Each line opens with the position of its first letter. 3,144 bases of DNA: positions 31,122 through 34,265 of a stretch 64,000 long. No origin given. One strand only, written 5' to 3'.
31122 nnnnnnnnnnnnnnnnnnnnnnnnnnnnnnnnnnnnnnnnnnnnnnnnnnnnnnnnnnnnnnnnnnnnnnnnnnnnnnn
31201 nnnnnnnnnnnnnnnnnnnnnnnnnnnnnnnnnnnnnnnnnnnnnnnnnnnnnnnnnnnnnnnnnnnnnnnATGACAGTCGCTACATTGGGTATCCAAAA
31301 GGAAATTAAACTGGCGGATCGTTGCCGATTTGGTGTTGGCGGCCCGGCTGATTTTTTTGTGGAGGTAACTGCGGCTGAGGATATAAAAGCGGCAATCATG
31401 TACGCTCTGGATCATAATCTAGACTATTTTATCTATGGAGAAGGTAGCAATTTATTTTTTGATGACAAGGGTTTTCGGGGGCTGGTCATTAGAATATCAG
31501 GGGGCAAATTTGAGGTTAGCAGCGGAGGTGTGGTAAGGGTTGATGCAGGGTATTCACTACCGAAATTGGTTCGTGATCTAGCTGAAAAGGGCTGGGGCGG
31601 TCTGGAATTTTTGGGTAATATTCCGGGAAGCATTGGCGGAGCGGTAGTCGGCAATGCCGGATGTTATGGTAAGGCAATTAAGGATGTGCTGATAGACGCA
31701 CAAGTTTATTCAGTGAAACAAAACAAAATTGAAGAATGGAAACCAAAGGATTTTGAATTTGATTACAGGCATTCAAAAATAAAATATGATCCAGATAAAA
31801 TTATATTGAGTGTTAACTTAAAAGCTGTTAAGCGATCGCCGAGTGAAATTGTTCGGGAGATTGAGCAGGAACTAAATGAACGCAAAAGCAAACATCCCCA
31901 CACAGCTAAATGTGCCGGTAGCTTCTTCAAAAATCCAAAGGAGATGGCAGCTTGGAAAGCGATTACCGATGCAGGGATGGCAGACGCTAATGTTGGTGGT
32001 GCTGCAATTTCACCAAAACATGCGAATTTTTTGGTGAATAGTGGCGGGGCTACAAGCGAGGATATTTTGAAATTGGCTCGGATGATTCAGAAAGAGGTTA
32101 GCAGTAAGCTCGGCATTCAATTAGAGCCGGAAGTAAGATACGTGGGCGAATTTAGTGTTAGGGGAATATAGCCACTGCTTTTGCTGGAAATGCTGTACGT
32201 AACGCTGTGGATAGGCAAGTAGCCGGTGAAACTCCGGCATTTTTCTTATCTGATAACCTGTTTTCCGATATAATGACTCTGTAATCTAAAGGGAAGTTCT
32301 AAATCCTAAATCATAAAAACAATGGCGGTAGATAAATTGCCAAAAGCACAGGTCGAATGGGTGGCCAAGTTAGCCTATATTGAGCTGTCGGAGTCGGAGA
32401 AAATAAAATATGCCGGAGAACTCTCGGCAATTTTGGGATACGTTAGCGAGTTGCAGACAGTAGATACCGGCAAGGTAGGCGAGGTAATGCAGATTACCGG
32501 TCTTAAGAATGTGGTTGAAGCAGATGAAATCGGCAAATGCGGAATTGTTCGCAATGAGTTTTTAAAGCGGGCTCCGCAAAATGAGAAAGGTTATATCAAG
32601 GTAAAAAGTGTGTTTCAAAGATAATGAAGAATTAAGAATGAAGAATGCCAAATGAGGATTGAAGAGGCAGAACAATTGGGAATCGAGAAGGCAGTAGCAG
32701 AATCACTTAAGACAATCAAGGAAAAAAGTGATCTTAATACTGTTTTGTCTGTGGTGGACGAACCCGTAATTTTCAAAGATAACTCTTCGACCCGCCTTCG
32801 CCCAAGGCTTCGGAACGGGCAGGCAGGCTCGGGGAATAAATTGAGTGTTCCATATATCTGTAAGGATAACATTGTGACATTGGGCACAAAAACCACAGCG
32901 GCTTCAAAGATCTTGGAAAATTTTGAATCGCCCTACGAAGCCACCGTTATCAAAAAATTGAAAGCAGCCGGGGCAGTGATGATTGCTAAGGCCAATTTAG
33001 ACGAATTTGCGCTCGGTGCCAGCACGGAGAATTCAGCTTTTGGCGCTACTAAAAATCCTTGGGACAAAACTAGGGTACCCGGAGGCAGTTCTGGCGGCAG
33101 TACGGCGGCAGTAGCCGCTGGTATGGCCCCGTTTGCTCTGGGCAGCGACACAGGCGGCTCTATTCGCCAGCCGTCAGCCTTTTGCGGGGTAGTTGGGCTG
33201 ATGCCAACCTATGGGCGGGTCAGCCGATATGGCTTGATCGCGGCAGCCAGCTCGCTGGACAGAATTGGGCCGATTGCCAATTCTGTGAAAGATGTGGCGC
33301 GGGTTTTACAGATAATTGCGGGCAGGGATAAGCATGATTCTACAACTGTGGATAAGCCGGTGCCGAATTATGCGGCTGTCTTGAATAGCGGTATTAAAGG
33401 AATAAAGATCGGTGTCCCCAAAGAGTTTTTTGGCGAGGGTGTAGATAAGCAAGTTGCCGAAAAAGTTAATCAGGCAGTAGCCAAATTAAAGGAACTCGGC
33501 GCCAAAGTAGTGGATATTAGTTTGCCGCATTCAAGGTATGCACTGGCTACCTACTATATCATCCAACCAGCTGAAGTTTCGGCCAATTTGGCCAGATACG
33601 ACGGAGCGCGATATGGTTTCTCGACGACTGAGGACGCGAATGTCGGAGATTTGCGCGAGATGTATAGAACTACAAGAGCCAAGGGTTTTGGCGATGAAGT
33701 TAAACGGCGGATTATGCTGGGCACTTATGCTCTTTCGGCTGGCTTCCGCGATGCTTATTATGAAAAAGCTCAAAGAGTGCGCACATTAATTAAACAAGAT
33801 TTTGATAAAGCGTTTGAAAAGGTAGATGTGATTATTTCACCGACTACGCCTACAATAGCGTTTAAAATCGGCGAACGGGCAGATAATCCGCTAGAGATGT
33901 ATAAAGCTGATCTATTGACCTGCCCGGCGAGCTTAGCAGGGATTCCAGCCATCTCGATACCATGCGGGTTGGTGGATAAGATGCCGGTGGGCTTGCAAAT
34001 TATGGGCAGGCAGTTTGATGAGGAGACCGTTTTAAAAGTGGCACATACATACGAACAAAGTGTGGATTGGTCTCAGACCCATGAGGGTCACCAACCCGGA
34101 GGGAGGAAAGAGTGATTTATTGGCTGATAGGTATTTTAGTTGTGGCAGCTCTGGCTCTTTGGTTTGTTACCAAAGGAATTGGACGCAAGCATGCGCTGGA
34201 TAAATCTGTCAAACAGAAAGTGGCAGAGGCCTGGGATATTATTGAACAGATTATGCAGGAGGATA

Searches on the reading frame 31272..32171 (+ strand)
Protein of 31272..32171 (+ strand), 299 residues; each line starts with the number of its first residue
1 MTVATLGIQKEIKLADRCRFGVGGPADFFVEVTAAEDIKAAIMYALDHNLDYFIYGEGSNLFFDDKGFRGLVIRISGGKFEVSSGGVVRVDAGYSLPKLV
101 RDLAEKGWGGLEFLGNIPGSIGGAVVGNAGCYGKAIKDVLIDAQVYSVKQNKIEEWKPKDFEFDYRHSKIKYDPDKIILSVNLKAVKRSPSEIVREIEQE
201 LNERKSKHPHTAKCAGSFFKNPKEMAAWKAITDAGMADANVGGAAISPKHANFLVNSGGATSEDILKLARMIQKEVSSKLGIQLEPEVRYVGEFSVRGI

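Call 19: search_protein_families(library=pfam, proteins=[window:31272-32171:+], max_evalue=0.01)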
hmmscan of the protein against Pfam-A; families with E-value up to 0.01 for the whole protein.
window:31272-32171:+ (299 aa): 2 families
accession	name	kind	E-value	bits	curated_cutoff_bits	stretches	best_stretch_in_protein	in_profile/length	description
PF02873.21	MurB_C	-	1e-31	109.4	27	1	193-291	2-99/99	UDP-N-acetylenolpyruvoylglucosamine reductase, C-terminal domain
PF01565.28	FAD_binding_4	-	1.3e-18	67.5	26.4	1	27-145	2-128/139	FAD binding domain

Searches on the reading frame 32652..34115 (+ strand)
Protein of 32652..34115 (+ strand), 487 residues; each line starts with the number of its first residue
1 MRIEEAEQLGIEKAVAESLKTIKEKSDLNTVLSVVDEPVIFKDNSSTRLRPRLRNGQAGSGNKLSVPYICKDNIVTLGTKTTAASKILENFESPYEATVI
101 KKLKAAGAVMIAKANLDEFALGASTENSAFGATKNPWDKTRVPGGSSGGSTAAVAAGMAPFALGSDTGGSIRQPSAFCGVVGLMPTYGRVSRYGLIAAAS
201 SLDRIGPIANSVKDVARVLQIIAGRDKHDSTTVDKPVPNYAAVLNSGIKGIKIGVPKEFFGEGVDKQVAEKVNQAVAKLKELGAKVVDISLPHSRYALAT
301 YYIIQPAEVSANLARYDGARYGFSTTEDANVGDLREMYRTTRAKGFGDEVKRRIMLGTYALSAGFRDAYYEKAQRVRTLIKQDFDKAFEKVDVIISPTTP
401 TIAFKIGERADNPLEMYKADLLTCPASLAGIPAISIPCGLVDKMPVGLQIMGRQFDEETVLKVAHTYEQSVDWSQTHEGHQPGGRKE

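Call 19: search_protein_families(library=pfam, proteins=[window:32652-34115:+], max_evalue=0.01)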
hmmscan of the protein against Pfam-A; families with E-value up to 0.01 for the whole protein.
window:32652-34115:+ (487 aa): 1 family
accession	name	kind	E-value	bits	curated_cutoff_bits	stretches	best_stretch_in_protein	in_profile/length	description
PF01425.27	Amidase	-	5.2e-144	481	27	1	66-461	50-445/445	Amidase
